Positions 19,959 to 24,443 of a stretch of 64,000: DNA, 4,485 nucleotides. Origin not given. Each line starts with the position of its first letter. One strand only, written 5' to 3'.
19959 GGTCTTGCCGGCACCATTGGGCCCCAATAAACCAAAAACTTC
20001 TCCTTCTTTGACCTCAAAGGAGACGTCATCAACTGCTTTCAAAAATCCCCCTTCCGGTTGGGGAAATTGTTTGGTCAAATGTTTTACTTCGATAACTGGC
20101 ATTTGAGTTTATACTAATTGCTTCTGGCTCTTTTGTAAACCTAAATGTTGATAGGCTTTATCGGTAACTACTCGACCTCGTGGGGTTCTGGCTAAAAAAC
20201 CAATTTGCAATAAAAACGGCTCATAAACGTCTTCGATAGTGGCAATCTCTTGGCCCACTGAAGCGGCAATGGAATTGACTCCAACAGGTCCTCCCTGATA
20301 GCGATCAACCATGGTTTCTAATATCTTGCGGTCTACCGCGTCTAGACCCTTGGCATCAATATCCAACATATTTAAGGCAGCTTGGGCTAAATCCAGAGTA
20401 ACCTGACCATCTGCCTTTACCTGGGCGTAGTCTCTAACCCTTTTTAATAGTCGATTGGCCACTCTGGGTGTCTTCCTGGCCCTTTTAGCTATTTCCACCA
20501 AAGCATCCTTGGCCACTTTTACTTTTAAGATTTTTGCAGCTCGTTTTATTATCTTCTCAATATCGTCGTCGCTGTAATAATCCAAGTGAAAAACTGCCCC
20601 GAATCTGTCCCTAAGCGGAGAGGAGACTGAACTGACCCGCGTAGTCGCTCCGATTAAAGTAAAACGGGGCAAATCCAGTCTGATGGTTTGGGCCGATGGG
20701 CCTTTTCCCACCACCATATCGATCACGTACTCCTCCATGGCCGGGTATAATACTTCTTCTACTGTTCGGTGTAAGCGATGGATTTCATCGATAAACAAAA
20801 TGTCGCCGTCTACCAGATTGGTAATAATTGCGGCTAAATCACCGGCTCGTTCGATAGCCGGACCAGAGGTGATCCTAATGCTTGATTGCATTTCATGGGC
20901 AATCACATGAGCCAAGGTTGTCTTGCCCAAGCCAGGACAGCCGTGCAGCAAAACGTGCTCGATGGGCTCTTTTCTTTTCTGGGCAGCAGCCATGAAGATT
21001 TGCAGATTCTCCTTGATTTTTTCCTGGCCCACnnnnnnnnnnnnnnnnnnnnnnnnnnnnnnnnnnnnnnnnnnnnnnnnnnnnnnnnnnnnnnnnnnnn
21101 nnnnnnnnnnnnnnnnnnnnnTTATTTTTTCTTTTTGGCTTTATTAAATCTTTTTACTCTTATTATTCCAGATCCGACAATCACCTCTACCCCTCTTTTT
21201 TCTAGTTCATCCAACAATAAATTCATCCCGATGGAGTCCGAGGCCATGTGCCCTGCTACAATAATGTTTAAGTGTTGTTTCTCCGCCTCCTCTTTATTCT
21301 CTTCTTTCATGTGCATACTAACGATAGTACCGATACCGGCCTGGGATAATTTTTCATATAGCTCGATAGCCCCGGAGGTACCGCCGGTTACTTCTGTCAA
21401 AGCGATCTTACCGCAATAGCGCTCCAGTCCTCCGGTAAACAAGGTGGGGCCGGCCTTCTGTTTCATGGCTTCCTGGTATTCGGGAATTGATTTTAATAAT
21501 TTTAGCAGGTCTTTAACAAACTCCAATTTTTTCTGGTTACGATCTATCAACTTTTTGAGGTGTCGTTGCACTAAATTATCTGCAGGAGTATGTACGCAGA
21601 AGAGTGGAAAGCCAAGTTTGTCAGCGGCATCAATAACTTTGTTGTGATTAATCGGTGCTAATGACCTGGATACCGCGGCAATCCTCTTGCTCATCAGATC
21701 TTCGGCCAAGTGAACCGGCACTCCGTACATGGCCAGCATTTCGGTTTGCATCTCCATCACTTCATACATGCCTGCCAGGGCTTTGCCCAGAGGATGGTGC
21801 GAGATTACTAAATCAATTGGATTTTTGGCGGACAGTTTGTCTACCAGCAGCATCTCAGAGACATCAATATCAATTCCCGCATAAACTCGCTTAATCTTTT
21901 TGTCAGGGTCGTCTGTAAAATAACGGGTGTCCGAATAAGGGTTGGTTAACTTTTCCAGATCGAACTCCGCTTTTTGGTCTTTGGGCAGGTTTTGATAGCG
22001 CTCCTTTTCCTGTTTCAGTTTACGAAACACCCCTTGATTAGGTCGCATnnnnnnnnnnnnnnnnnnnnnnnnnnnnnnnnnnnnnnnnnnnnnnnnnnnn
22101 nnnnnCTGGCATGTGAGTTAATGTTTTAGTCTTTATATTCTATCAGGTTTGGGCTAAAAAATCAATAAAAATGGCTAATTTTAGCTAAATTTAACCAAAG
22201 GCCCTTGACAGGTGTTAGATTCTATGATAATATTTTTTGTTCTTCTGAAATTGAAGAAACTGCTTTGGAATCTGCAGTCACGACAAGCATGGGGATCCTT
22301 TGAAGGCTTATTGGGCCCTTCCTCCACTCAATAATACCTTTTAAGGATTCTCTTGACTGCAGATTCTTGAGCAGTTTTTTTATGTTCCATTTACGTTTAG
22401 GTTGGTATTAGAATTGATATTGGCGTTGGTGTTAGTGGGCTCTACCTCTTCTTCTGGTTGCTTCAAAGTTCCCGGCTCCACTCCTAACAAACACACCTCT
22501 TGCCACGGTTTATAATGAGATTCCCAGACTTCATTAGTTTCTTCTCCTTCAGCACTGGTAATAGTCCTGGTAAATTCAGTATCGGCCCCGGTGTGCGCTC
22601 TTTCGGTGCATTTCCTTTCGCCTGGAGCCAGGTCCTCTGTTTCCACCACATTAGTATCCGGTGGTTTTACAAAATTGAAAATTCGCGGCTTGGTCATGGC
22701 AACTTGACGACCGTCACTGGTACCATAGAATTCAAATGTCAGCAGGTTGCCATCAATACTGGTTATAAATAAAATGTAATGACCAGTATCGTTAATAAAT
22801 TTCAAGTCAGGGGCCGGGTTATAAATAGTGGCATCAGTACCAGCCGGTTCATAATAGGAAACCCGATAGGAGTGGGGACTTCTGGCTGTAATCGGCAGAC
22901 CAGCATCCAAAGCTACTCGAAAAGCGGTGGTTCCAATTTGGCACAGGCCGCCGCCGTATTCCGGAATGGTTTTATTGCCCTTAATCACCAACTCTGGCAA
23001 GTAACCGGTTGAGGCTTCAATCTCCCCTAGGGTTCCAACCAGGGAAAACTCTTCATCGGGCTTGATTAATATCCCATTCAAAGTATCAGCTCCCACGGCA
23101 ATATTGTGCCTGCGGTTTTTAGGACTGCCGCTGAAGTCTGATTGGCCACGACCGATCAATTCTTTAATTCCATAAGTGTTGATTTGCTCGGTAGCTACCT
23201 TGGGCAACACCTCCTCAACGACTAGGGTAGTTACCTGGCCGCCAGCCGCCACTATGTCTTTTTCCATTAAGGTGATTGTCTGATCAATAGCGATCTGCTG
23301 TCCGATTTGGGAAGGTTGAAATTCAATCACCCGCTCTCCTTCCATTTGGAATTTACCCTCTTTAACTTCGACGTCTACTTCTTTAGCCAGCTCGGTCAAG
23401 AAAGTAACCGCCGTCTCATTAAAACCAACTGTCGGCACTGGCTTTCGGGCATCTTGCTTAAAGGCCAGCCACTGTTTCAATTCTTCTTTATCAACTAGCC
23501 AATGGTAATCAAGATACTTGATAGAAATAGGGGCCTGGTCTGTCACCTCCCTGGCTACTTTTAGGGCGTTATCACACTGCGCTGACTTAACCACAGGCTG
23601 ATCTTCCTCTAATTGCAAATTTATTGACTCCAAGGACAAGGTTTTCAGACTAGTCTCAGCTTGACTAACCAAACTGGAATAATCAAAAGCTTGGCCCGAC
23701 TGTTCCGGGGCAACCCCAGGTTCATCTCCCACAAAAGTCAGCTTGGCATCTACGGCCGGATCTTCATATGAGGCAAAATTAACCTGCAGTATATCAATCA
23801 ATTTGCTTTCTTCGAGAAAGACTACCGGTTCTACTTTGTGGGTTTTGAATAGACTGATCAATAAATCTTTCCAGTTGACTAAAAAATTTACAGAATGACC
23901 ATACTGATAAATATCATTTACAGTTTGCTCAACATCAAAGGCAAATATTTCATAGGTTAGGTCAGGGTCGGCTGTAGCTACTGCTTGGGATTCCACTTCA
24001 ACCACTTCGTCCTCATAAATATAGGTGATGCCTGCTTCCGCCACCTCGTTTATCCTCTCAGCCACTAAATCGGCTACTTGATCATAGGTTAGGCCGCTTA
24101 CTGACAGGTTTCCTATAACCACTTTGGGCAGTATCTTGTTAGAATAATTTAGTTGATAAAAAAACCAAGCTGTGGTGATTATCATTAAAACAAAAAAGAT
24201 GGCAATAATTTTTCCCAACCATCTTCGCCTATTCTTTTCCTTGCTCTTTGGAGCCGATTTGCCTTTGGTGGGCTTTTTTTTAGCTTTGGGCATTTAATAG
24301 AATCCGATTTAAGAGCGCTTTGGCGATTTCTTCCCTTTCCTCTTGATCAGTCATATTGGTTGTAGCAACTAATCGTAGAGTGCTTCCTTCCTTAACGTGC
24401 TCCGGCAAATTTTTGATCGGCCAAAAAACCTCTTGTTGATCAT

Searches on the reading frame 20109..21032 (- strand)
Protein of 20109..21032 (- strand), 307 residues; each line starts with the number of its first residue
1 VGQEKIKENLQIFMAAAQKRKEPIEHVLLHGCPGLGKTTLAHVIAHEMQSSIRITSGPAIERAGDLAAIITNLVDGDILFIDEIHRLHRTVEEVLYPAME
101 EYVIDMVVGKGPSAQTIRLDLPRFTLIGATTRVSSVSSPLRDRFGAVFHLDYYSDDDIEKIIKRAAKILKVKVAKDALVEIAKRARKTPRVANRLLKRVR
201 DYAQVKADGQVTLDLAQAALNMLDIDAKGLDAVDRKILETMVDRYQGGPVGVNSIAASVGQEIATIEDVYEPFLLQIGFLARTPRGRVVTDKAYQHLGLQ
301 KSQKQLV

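Call 80: search_protein_families(library=pfam, max_evalue=1e-8, proteins=[window:20109-21032:-])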
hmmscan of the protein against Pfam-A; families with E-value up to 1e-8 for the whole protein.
window:20109-21032:- (307 aa): 5 families
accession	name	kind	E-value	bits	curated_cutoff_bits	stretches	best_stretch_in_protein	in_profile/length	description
PF05496.18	RuvB_N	-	2.3e-71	239.1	27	1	1-150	10-159/159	Holliday junction DNA helicase RuvB P-loop domain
PF17864.7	AAA_lid_4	-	2.4e-29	101.3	27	1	153-226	1-74/74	RuvB AAA lid domain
PF05491.19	RuvB_C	-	3.2e-24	85.1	24.7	1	228-297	2-71/72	RuvB C-terminal winged helix domain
PF00004.35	AAA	-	1.8e-19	70.9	21.2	1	27-151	1-130/131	ATPase family associated with various cellular activities (AAA)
PF07728.20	AAA_5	-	3.7e-10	40.4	22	0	26-144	1-139/139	AAA domain (dynein-related subfamily)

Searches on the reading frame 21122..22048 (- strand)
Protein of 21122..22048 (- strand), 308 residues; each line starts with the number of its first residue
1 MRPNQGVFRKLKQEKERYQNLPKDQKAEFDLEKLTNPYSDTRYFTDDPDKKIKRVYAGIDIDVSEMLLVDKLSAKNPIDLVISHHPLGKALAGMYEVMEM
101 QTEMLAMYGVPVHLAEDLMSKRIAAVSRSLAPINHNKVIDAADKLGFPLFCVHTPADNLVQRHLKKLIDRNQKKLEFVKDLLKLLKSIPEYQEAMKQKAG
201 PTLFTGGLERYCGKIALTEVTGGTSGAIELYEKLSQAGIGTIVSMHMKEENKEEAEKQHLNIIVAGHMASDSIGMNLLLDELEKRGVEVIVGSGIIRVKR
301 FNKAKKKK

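Call 80: search_protein_families(library=pfam, max_evalue=1e-8, proteins=[window:21122-22048:-])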
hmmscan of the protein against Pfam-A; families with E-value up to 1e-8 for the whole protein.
window:21122-22048:- (308 aa): 1 family
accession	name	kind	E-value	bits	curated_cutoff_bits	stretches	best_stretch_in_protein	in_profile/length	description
PF01784.24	DUF34_NIF3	-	6.8e-10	39.4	23.4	0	135-290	81-248/256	Duf34/NIF3 (NGG1p interacting factor 3)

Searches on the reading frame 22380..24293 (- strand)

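Call 80: search_protein_families(library=pfam, max_evalue=1e-8, proteins=[window:22380-24293:-])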
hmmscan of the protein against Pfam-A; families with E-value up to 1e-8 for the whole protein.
window:22380-24293:- (637 aa): 2 families
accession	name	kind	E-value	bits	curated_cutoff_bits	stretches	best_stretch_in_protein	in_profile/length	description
PF04294.18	VanW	-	2.3e-38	131.1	27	1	393-523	1-130/130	VanW like protein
PF12229.13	PG_binding_4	-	5.8e-18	65.6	22.1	1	118-217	11-109/117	Putative peptidoglycan binding domain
